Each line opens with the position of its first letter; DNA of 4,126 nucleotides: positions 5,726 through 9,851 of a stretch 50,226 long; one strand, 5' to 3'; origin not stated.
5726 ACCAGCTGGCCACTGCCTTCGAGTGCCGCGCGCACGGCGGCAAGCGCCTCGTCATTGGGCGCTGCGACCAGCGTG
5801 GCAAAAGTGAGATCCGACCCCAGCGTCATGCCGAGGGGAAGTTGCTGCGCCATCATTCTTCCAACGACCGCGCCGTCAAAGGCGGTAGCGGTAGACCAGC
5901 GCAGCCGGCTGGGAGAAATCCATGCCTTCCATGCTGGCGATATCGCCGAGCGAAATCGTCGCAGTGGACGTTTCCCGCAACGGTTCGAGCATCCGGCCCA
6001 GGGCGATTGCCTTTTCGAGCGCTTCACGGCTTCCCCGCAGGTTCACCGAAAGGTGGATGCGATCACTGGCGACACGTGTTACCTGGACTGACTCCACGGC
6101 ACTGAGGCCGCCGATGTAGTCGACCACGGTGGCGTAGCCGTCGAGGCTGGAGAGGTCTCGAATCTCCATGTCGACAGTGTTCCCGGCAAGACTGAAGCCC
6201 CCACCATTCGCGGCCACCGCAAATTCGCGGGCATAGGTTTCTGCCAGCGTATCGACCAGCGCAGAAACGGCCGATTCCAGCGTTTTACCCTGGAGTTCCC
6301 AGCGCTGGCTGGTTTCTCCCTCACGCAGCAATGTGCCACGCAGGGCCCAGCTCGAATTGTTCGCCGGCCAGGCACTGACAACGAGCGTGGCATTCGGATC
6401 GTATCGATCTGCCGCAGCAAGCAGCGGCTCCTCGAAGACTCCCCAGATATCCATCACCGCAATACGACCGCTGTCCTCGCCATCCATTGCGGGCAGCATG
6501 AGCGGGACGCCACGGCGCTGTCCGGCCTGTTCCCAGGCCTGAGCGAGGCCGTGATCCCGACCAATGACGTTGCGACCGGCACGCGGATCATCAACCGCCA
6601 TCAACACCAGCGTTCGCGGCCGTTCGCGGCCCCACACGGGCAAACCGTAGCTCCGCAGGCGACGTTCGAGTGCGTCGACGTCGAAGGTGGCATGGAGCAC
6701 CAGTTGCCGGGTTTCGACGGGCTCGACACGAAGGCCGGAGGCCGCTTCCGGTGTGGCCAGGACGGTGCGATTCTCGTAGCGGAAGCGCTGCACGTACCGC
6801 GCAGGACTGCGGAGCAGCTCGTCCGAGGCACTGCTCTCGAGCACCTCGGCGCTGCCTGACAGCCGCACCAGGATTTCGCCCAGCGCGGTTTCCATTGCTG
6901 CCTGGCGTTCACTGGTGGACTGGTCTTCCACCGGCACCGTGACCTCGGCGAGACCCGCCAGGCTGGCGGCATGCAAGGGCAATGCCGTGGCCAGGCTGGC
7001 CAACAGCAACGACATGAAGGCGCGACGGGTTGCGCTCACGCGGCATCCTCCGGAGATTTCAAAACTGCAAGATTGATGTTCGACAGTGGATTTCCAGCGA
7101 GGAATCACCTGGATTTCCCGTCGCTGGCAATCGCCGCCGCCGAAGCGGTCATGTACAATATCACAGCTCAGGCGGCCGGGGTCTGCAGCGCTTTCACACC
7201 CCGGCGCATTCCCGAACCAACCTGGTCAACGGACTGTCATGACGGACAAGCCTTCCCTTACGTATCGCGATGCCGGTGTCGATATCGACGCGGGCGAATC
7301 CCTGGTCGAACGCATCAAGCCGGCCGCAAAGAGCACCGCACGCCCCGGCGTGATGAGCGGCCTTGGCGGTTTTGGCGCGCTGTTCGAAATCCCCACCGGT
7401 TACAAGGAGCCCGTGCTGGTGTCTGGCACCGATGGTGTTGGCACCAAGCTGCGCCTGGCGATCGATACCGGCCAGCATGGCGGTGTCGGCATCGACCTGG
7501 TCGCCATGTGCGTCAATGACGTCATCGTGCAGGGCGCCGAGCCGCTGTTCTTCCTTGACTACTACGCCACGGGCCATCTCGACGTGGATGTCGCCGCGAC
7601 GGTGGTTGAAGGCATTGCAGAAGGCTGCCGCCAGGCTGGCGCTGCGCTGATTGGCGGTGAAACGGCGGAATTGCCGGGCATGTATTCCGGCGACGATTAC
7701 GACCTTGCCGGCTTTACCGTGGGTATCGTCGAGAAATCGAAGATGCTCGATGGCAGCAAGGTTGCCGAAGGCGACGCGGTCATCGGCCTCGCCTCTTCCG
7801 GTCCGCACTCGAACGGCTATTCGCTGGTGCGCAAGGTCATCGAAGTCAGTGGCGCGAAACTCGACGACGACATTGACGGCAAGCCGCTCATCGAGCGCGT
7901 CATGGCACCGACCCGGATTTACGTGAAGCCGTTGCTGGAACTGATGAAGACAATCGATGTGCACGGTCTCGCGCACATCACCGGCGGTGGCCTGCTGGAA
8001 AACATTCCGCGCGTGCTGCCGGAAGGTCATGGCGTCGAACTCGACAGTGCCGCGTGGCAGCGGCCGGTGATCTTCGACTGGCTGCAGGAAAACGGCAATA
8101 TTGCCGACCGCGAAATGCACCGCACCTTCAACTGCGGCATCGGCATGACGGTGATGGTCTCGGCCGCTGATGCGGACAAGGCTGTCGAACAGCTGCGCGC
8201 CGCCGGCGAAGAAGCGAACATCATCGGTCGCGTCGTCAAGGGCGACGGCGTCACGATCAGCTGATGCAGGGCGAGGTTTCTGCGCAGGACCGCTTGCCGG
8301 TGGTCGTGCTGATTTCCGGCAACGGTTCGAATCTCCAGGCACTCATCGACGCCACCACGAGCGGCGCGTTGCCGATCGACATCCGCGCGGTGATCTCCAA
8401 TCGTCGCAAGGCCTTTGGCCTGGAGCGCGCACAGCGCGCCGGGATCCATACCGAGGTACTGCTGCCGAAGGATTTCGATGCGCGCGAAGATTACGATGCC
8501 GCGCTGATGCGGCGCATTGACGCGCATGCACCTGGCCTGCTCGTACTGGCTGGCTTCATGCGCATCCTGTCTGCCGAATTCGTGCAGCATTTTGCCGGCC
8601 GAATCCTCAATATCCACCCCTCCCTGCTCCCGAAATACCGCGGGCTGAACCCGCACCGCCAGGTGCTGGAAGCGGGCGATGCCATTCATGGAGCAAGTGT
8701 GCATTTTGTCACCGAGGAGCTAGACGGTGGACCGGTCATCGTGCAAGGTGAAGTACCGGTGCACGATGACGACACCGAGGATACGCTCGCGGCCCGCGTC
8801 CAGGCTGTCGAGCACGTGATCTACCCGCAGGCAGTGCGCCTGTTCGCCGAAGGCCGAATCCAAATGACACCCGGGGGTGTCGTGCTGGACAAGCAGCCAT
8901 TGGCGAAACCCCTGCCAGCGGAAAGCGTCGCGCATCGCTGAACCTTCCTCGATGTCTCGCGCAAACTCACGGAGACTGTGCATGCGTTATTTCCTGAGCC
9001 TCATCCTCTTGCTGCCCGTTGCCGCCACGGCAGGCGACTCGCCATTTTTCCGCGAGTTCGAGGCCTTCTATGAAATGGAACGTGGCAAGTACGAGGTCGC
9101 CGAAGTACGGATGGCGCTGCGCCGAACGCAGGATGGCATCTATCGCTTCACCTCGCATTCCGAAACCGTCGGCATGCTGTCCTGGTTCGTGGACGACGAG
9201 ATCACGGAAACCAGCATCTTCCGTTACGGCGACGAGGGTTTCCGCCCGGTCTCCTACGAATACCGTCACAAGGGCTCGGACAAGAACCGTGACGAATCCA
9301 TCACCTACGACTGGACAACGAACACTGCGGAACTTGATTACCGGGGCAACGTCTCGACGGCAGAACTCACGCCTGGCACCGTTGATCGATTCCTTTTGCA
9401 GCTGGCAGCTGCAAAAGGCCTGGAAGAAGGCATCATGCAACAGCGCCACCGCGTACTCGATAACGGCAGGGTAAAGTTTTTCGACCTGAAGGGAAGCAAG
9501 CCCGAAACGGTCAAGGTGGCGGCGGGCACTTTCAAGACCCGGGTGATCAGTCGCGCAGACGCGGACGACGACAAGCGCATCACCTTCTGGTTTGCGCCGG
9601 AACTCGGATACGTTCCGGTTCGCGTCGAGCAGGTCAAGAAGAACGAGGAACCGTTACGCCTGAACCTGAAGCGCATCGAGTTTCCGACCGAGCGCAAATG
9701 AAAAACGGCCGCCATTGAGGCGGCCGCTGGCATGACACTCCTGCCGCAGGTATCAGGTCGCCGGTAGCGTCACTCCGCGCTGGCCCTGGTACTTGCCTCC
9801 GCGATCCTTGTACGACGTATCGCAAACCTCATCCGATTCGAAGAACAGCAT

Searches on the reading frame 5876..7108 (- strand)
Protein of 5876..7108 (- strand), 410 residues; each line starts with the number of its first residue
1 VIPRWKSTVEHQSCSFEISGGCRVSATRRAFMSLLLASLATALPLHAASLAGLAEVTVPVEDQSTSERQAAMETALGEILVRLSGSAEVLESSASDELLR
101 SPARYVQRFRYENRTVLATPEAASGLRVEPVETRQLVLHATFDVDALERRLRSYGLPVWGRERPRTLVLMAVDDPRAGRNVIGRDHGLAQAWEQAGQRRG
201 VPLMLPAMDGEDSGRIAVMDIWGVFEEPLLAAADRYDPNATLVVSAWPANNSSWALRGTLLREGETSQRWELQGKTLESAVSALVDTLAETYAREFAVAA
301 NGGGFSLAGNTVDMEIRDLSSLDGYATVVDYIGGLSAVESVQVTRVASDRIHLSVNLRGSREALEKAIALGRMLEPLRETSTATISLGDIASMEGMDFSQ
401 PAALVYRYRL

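Call 75: search_protein_families(library=pfam, proteins=[window:5876-7108:-], max_evalue=0.0001)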
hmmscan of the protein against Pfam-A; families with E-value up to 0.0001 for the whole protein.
window:5876-7108:- (410 aa): 1 family
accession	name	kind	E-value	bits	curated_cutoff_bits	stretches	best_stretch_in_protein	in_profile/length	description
PF09839.14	DUF2066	-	2.1e-59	201.2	23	1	47-295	1-231/232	Uncharacterized protein conserved in bacteria (DUF2066)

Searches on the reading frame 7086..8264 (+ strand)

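Call 75: search_protein_families(library=pfam, proteins=[window:7086-8264:+], max_evalue=0.0001)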
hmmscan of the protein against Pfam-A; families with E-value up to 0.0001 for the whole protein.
window:7086-8264:+ (392 aa): 2 families
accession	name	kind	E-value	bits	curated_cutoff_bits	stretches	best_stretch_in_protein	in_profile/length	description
PF02769.27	AIRS_C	-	1.6e-38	132.7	23.1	1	228-390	2-152/156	AIR synthase related protein, C-terminal domain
PF00586.29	AIRS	-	8e-23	81.4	24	1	110-215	14-112/112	AIR synthase related protein, N-terminal domain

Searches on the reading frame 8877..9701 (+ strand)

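Call 75: search_protein_families(library=pfam, proteins=[window:8877-9701:+], max_evalue=0.0001)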
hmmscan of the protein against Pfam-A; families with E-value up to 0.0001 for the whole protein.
window:8877-9701:+ (274 aa): 1 family
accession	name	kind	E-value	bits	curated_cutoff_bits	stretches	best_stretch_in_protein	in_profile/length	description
PF11306.15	DUF3108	-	3.6e-25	89.4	26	1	65-252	2-197/209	Protein of unknown function (DUF3108)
